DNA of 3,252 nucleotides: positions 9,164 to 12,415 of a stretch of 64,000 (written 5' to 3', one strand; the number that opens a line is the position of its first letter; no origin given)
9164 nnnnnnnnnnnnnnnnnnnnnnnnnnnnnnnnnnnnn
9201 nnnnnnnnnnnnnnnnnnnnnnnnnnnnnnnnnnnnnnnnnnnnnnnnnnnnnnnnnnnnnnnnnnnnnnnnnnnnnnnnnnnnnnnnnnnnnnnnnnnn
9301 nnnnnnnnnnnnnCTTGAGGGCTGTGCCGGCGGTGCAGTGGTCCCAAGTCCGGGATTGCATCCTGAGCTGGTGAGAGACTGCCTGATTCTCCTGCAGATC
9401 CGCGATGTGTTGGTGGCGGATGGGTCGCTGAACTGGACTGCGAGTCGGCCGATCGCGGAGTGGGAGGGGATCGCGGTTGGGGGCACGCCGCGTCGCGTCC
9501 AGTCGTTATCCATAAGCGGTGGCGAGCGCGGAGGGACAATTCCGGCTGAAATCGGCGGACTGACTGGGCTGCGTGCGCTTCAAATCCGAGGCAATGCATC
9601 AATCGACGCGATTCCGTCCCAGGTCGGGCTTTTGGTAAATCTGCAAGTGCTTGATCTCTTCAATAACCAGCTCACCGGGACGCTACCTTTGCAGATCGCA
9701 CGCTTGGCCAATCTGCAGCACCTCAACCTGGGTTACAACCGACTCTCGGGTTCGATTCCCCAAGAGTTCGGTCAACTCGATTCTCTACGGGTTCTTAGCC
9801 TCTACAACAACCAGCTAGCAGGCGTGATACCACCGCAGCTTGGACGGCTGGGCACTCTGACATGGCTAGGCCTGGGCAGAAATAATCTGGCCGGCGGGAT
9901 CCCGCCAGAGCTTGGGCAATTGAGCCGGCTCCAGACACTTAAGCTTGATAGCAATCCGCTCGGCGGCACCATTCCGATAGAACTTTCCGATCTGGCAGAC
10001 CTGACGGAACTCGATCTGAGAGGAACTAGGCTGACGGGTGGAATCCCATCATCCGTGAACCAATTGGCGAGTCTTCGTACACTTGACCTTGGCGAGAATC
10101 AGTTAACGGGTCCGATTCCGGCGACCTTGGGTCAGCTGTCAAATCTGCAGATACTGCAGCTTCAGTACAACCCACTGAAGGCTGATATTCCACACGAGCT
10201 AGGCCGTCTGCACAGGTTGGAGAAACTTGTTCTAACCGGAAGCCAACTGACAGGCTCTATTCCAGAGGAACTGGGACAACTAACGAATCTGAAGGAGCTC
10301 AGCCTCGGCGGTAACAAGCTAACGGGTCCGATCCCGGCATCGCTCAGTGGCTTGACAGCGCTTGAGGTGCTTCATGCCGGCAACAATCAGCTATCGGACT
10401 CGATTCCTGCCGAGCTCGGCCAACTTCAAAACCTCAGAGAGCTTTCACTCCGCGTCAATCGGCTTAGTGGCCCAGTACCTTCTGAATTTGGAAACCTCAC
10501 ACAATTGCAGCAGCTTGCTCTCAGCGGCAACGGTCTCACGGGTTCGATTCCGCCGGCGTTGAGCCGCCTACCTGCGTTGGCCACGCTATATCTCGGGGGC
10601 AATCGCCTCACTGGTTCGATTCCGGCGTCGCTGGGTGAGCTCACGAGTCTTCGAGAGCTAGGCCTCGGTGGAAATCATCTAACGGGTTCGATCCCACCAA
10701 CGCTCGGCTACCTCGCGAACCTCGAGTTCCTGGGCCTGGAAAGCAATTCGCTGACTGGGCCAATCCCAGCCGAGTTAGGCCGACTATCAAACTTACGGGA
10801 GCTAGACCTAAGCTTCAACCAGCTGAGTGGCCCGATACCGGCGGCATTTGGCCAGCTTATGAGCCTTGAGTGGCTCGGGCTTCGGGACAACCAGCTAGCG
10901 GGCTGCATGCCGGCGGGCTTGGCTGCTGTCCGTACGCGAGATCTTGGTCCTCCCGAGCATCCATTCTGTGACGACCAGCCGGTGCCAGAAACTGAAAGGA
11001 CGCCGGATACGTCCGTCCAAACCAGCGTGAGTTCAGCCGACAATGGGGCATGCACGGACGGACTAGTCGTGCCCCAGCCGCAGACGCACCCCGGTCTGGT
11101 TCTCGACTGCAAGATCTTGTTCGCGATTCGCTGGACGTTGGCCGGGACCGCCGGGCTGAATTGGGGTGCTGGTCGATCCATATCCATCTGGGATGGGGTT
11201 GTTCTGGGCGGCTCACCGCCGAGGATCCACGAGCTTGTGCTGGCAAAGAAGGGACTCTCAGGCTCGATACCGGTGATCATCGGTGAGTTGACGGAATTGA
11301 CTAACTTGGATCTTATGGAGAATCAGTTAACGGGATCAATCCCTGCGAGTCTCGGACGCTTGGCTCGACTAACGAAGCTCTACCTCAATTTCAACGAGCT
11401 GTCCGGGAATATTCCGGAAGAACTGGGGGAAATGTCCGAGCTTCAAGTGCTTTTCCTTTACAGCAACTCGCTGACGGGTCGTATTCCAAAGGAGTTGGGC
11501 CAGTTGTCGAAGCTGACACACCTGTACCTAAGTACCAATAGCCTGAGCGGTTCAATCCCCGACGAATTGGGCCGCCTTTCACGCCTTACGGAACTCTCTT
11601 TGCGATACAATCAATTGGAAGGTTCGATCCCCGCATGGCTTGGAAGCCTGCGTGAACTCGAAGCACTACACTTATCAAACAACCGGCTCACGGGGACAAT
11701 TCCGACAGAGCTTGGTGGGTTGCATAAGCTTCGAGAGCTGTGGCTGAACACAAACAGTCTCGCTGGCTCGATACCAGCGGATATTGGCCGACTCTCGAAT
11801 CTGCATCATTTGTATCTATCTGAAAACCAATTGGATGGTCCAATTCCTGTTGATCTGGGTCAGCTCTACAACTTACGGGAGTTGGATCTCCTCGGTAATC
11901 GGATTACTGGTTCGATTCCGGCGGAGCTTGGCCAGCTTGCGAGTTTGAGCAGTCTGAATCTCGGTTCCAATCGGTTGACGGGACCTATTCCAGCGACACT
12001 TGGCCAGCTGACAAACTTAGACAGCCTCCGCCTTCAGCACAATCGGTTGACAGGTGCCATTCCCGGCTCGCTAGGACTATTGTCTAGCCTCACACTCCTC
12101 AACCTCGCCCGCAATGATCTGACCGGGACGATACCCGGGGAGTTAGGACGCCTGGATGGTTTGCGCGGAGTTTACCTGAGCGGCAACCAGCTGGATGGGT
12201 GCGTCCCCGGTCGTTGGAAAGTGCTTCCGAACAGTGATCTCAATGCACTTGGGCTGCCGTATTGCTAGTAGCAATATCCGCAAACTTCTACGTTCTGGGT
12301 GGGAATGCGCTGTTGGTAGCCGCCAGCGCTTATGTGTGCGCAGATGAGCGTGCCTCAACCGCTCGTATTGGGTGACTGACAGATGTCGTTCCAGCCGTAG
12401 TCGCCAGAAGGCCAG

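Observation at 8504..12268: Secreted 1254-aa protein with a duplicated plant-type LRR ectodomain-like module and a chimeric GC profile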

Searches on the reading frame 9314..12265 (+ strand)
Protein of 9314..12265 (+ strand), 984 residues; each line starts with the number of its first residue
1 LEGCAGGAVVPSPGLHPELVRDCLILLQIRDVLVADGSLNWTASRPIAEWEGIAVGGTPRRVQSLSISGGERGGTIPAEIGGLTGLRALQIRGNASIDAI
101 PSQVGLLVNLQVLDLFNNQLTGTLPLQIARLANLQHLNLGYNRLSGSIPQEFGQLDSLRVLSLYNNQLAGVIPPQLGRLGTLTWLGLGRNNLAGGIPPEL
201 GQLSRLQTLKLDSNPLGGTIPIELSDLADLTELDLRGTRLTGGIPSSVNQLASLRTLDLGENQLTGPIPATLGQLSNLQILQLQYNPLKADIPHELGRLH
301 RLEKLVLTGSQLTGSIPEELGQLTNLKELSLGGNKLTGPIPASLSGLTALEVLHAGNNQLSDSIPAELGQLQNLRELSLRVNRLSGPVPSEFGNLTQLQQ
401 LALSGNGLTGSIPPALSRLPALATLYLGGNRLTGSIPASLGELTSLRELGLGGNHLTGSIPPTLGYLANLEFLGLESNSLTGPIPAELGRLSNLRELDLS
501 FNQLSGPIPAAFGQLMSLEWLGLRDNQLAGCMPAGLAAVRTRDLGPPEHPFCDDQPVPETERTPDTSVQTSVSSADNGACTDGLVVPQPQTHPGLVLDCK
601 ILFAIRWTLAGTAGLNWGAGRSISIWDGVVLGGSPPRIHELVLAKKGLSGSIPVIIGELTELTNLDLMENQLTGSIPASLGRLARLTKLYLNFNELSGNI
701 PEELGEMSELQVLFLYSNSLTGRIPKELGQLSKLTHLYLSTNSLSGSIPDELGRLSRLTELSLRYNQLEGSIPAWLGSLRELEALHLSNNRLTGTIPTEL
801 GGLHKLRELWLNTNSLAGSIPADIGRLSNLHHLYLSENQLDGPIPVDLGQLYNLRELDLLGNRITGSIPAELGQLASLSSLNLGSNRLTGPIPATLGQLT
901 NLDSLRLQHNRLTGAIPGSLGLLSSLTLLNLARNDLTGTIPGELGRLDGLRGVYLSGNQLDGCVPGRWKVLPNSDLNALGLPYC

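Call 18: find_homologous_proteins(query=window:9314-12265:+, max_evalue=1e-30)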
Query window:9314-12265:+ (984 aa): 7787 proteins with E <= 1e-30 among 8000 candidates; the best 120 are listed.
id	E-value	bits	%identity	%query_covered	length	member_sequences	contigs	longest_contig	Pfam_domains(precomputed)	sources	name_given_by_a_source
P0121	0.0e+0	1012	39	93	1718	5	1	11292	PF23598.2,PF24758.2,PF24141.2,PF26769.1,PF00560.40,PF12799.14,PF13855.13,PF23211.1,PF00041.28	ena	-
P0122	7.4e-298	1009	45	76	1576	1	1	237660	PF23598.2,PF13516.13,PF24758.2,PF00560.40,PF12799.14,PF13855.13,PF23211.1,PF00041.28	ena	-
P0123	9.4e-283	959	38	100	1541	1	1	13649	PF23598.2,PF13516.13,PF07723.20,PF18462.7,PF24758.2,PF25019.1,PF00560.40,PF12799.14,PF13855.13,PF23211.1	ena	-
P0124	6.7e-282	956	38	75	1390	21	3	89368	PF23598.2,PF13516.13,PF24758.2,PF24141.2,PF25019.1,PF00560.40,PF12799.14,PF00496.28,PF25013.1,PF13855.13,PF23211.1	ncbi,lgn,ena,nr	ncbi:MAG: hypothetical protein F4155_14330 [Acidimicrobiales bacterium]|nr:hypothetical protein [Aci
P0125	2.5e-262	892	39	100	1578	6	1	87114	PF23598.2,PF24758.2,PF24141.2,PF25019.1,PF00560.40,PF12799.14,PF13855.13,PF23211.1,PF20209.4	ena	-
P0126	5.1e-258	877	42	94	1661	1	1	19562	PF23598.2,PF13516.13,PF24758.2,PF24141.2,PF26769.1,PF00560.40,PF12799.14,PF25013.1,PF13855.13,PF23211.1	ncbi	-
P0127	1.6e-257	876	38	95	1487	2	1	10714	PF23598.2,PF24758.2,PF24141.2,PF00560.40,PF12799.14,PF13855.13,PF23211.1,PF20209.4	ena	-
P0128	1.3e-253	863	42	66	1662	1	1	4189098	PF23598.2,PF24758.2,PF00560.40,PF12799.14,PF13855.13,PF00041.28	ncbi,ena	-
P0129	2.0e-253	862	38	100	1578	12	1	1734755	PF23598.2,PF18462.7,PF24758.2,PF14580.13,PF26769.1,PF00560.40,PF12799.14,PF13855.13,PF23211.1,PF20209.4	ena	-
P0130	4.6e-253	861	38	100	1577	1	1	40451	PF23598.2,PF18462.7,PF24758.2,PF14580.13,PF24141.2,PF26769.1,PF00560.40,PF12799.14,PF13855.13,PF23211.1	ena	-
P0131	8.1e-249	847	35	100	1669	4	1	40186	PF23598.2,PF04151.22,PF18462.7,PF24758.2,PF24141.2,PF25019.1,PF00560.40,PF12799.14,PF13855.13,PF23211.1,PF20209.4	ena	-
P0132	5.0e-248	844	39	93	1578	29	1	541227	PF23598.2,PF18462.7,PF24758.2,PF24141.2,PF26769.1,PF00560.40,PF12799.14,PF13855.13,PF23211.1,PF20209.4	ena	-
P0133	6.9e-248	844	38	100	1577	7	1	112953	PF23598.2,PF18462.7,PF24758.2,PF24141.2,PF00560.40,PF12799.14,PF13855.13,PF23211.1,PF20209.4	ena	-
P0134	1.3e-247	843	39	94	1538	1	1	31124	PF23598.2,PF13516.13,PF24758.2,PF24141.2,PF26769.1,PF00560.40,PF12799.14,PF13855.13,PF23211.1,PF20209.4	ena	-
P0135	3.9e-247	841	38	88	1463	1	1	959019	PF23598.2,PF00560.40,PF12799.14,PF13855.13,PF23211.1,PF00041.28,PF16656.12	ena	-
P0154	8.5e-230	784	48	51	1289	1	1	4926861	PF23598.2,PF13516.13,PF24758.2,PF24141.2,PF00560.40,PF12799.14,PF13855.13,PF23211.1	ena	-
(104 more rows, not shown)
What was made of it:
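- On Sponge-symbiont eukaryote-like repeat proteins: LRR relatives are named Candidatus Poriferisodalis (call 18).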

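Call 85: find_encoding_contigs(protein=P0122, flank=8000, max_places=1)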
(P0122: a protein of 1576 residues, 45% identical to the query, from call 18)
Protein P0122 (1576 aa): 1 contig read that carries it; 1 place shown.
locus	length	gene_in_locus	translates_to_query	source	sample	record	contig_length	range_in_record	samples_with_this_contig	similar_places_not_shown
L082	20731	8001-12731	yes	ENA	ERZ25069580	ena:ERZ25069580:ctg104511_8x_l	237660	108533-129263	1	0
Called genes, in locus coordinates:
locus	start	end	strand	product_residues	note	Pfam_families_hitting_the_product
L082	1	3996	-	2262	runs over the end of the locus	PF00028:Cadherin, PF00041:fn3, PF00041:fn3, PF00041:fn3, PF00028:Cadherin, PF00041:fn3, PF00041:fn3, PF00028:Cadherin, +18 more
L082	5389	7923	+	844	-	PF27177:BamI_lipocalin (faint)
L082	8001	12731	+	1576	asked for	PF13855:LRR_8, PF23598:LRR_14, PF12799:LRR_4, PF12799:LRR_4, PF13855:LRR_8, PF23598:LRR_14, PF13855:LRR_8, PF23598:LRR_14, +21 more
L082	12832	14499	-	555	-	PF00239:Resolvase, PF07508:Recombinase, PF13408:Zn_ribbon_recom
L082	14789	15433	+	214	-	PF01936:NYN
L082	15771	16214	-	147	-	PF01850:PIN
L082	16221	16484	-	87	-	PF01402:RHH_1 (weak)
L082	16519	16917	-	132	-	-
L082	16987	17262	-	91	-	-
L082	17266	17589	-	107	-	-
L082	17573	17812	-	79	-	-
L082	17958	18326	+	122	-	PF13560:HTH_31, PF01381:HTH_3, PF12844:HTH_19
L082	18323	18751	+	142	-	PF06114:Peptidase_M78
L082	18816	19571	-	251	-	PF12686:DUF3800 (weak)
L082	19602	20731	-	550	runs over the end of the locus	PF13814:Replic_Relax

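Call 86: find_encoding_contigs(protein=P0154, flank=8000, max_places=1)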
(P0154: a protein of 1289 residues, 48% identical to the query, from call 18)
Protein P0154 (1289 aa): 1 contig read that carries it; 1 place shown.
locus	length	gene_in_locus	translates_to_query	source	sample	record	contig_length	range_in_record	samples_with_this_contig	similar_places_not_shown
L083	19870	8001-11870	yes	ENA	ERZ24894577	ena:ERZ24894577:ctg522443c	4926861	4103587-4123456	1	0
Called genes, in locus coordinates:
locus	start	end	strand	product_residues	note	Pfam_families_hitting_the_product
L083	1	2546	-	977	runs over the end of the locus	PF07635:PSCyt1, PF07583:PSCyt2, PF07587:PSD1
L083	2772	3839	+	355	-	PF24316:Tli3 (faint), PF15902:Sortilin-Vps10 (faint), PF02012:BNR (faint), PF13088:BNR_2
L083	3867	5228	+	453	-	PF03447:NAD_binding_3 (faint), PF21135:DRL_cat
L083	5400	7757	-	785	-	PF01590:GAF (weak), PF13185:GAF_2 (weak), PF00512:HisKA, PF02518:HATPase_c, PF00072:Response_reg, PF00486:Trans_reg_C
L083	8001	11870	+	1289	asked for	PF00560:LRR_1 (faint), PF12799:LRR_4 (faint), PF23598:LRR_14 (weak), PF13855:LRR_8 (weak), PF23598:LRR_14, PF13855:LRR_8, PF23598:LRR_14, PF13855:LRR_8 (weak), +4 more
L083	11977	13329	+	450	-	-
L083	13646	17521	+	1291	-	PF07705:CARDB (weak), PF25021:TEN_NHL (weak), PF01436:NHL (weak), PF06739:SBBP (faint), PF08450:SGL (faint), PF13449:Phytase-like (faint), PF15940:YjcB (faint), PF25021:TEN_NHL, +2 more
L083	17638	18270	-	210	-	-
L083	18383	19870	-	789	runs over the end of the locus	PF13620:CarboxypepD_reg, PF13715:CarbopepD_reg_2 (weak), PF00593:TonB_dep_Rec_b-barrel, PF25183:OMP_b-brl_4 (weak)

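Call 87: find_encoding_contigs(protein=P0129, flank=8000, max_places=1)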
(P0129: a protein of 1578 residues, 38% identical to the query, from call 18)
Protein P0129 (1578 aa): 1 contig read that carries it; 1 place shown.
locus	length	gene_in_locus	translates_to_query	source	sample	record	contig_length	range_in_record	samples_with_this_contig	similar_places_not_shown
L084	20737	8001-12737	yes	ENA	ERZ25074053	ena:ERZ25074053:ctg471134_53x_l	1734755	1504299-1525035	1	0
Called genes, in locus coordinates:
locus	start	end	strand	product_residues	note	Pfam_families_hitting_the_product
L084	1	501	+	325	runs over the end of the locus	-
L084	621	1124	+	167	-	-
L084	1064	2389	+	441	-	PF13701:DDE_Tnp_1_4, PF01609:DDE_Tnp_1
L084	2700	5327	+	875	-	-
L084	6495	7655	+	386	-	-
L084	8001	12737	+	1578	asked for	PF23598:LRR_14, PF23598:LRR_14, PF13855:LRR_8, PF23598:LRR_14, PF23598:LRR_14, PF23598:LRR_14, PF12799:LRR_4, PF23598:LRR_14, +20 more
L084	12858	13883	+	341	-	PF01628:HrcA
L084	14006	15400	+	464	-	PF02881:SRP54_N, PF00448:SRP54, PF01656:CbiA (faint), PF02978:SRP_SPB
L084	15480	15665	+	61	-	PF10884:DUF2683 (weak)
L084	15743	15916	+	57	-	-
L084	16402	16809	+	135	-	PF01925:TauE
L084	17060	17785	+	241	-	PF03446:NAD_binding_2, PF14833:NAD_binding_11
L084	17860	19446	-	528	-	PF01555:N6_N4_Mtase, PF01844:HNH, PF13395:HNH_4 (weak), PF14279:HNH_5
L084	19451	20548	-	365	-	PF03811:Zn_ribbon_InsA (weak), PF13683:rve_3 (faint), PF00665:rve (weak), PF13610:DDE_Tnp_IS240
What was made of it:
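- On Plant-specific (PS) LRR class (Kobe/Kajava, Matsushima classification): Among the listed best hits, the named ones and the sampled loci are mostly bacterial (calls 18, 85-87).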
